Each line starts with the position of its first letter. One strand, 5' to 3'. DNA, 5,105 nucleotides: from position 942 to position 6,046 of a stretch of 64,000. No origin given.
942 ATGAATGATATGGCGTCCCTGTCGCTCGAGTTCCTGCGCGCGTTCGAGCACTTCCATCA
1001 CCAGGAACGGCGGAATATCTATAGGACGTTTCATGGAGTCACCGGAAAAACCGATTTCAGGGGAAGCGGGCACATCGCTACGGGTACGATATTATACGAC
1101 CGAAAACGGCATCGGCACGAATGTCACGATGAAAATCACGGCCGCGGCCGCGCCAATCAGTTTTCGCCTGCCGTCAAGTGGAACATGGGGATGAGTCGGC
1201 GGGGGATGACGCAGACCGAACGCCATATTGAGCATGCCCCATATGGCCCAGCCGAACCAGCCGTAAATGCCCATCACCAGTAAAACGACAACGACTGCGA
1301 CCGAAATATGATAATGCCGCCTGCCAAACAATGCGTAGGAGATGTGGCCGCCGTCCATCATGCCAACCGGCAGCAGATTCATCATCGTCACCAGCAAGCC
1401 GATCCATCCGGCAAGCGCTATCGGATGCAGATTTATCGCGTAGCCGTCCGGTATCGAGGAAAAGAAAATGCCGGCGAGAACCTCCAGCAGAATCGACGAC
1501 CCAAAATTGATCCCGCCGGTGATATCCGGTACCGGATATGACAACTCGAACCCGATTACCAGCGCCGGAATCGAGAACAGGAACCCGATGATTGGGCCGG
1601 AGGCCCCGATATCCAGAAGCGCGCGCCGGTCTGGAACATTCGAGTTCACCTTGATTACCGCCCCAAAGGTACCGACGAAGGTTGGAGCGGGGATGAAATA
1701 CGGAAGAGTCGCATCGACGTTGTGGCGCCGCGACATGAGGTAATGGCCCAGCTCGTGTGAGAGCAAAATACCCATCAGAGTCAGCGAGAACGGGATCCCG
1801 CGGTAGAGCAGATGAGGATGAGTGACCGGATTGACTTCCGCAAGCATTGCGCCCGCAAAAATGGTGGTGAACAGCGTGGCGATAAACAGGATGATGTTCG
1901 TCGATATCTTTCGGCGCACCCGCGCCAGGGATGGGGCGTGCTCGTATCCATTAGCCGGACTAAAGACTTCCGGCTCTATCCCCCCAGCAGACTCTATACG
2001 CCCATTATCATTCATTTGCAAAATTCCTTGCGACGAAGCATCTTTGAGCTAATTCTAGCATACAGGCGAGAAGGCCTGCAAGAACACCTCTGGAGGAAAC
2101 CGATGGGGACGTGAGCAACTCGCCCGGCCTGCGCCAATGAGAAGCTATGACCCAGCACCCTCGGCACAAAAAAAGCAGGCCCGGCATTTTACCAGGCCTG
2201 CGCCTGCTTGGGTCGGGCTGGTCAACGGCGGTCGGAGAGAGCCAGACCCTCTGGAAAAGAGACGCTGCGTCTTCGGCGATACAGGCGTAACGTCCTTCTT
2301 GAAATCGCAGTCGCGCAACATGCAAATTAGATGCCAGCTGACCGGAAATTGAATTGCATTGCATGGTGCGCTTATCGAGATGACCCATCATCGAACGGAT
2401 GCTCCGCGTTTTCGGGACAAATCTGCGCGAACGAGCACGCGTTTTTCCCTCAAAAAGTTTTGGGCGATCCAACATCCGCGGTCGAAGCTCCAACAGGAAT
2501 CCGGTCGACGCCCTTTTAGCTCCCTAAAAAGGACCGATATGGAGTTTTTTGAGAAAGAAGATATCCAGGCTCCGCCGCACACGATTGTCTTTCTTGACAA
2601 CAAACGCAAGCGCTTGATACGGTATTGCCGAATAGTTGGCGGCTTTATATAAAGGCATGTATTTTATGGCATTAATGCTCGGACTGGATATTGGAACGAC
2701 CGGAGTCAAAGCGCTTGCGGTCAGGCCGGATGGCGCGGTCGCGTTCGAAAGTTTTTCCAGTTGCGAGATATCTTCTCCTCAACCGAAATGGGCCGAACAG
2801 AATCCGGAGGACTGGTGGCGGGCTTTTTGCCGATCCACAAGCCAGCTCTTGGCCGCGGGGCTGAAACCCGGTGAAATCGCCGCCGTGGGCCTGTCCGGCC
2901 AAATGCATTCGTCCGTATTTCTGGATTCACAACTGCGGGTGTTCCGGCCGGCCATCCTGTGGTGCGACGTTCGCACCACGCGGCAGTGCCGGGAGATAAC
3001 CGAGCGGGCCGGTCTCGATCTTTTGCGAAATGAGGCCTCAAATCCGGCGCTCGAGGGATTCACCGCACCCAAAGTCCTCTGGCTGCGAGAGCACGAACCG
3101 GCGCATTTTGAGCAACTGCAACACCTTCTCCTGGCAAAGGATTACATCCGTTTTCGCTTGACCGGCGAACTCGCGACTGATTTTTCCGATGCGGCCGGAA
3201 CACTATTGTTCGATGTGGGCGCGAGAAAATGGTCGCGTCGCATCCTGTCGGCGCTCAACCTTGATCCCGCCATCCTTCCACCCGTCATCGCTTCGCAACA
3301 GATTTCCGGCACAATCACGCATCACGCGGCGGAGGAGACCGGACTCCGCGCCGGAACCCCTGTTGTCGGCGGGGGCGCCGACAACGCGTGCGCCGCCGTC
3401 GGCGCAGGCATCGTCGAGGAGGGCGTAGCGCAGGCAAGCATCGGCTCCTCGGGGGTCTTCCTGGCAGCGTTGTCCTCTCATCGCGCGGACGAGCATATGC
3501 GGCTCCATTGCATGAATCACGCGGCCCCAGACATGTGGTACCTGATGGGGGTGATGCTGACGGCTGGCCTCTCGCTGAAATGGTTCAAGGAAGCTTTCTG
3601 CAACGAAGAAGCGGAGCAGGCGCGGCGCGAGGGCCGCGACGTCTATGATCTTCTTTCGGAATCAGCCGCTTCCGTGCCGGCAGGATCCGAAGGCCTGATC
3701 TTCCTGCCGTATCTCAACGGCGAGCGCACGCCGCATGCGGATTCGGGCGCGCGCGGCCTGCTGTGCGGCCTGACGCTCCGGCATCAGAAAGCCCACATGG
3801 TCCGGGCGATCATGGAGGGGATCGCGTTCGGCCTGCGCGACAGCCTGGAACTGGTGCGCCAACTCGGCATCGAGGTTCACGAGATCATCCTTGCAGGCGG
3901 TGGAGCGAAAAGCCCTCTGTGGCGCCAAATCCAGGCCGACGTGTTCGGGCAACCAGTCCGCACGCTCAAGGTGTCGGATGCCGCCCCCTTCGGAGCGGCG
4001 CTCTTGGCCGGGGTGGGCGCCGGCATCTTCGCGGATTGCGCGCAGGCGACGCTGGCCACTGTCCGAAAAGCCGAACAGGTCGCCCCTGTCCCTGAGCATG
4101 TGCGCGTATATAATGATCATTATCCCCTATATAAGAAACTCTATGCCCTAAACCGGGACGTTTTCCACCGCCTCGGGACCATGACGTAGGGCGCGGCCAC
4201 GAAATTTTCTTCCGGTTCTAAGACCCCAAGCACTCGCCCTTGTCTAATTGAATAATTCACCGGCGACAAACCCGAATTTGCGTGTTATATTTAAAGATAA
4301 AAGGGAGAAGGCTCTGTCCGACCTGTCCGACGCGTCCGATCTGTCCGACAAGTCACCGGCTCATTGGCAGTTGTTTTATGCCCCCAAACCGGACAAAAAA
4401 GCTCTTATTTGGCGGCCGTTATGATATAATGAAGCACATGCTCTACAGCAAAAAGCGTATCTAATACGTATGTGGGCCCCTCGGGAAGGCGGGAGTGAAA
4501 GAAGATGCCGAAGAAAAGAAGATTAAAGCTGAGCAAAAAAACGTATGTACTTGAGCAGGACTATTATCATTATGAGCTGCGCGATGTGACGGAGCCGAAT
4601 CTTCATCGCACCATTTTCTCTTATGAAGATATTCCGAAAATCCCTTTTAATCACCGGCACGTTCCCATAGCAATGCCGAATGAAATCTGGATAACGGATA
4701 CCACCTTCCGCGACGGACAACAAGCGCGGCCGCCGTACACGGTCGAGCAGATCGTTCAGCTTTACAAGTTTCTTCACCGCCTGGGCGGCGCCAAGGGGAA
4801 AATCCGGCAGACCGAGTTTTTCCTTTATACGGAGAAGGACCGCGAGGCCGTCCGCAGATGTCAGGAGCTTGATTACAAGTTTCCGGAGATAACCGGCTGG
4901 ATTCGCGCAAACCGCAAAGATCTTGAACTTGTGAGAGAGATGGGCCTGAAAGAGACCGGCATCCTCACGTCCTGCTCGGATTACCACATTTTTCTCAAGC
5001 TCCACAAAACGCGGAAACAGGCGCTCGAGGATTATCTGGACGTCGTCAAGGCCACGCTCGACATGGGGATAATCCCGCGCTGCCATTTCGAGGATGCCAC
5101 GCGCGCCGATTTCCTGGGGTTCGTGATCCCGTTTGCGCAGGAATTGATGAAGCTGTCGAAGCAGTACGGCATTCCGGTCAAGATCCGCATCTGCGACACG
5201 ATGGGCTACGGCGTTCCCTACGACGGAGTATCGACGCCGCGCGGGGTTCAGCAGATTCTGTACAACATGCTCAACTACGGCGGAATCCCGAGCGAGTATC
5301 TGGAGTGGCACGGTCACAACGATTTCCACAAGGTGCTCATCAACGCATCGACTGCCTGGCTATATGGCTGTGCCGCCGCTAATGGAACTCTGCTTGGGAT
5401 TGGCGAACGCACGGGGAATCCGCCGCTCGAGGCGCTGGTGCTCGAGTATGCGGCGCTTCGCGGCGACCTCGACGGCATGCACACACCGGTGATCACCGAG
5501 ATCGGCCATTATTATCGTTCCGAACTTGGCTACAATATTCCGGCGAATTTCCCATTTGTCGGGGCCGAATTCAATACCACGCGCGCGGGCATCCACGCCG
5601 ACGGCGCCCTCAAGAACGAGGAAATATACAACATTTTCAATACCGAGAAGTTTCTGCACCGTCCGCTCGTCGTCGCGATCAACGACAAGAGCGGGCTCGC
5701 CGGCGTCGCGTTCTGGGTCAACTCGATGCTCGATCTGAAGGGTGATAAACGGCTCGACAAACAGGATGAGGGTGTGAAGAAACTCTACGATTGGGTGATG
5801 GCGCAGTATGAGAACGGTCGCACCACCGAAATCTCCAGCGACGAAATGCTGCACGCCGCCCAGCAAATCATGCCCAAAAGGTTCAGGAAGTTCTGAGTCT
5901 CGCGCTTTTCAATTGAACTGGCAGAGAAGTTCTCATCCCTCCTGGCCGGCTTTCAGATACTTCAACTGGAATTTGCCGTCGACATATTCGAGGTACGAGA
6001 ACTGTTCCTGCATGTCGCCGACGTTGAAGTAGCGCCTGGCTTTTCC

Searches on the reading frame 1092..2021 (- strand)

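Call 43: search_protein_families(library=pfam, proteins=[window:1092-2021:-], max_evalue=0.00001)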
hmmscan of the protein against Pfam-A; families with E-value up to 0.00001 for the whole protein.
window:1092-2021:- (309 aa): 1 family
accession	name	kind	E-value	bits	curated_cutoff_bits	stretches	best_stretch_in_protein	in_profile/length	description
PF02163.28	Peptidase_M50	-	4.8e-20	72.3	27.2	1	78-239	2-201/221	Peptidase family M50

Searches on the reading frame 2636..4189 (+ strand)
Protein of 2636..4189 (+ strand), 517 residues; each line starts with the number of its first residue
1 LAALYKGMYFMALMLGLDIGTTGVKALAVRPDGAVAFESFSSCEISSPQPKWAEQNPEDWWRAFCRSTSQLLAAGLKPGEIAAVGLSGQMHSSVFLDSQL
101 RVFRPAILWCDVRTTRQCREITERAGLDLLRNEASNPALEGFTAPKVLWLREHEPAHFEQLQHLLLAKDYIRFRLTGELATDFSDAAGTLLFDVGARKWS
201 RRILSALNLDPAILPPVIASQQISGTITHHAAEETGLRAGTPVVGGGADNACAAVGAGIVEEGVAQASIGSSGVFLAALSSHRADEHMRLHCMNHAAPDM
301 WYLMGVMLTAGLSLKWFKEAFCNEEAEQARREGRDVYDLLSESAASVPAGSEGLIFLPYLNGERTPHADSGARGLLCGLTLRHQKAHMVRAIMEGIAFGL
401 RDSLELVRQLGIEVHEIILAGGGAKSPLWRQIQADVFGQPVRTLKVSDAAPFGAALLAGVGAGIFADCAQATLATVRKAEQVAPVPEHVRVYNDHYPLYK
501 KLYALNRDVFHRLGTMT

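Call 43: search_protein_families(library=pfam, proteins=[window:2636-4189:+], max_evalue=0.00001)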
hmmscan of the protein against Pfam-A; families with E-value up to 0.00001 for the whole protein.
window:2636-4189:+ (517 aa): 2 families
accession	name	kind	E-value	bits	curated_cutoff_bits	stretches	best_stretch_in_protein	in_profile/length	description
PF00370.27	FGGY_N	-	2.7e-66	224.1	28.8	1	13-256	1-245/245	FGGY family of carbohydrate kinases, N-terminal domain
PF02782.22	FGGY_C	-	2.5e-40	138.8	27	1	267-461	3-197/198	FGGY family of carbohydrate kinases, C-terminal domain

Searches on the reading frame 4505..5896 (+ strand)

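Call 43: search_protein_families(library=pfam, proteins=[window:4505-5896:+], max_evalue=0.00001)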
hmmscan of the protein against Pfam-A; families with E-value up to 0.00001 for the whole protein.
window:4505-5896:+ (463 aa): 1 family
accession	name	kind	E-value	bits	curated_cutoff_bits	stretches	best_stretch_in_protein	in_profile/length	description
PF00682.25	HMGL-like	-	4.5e-29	102.1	29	1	62-319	3-243/260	HMGL-like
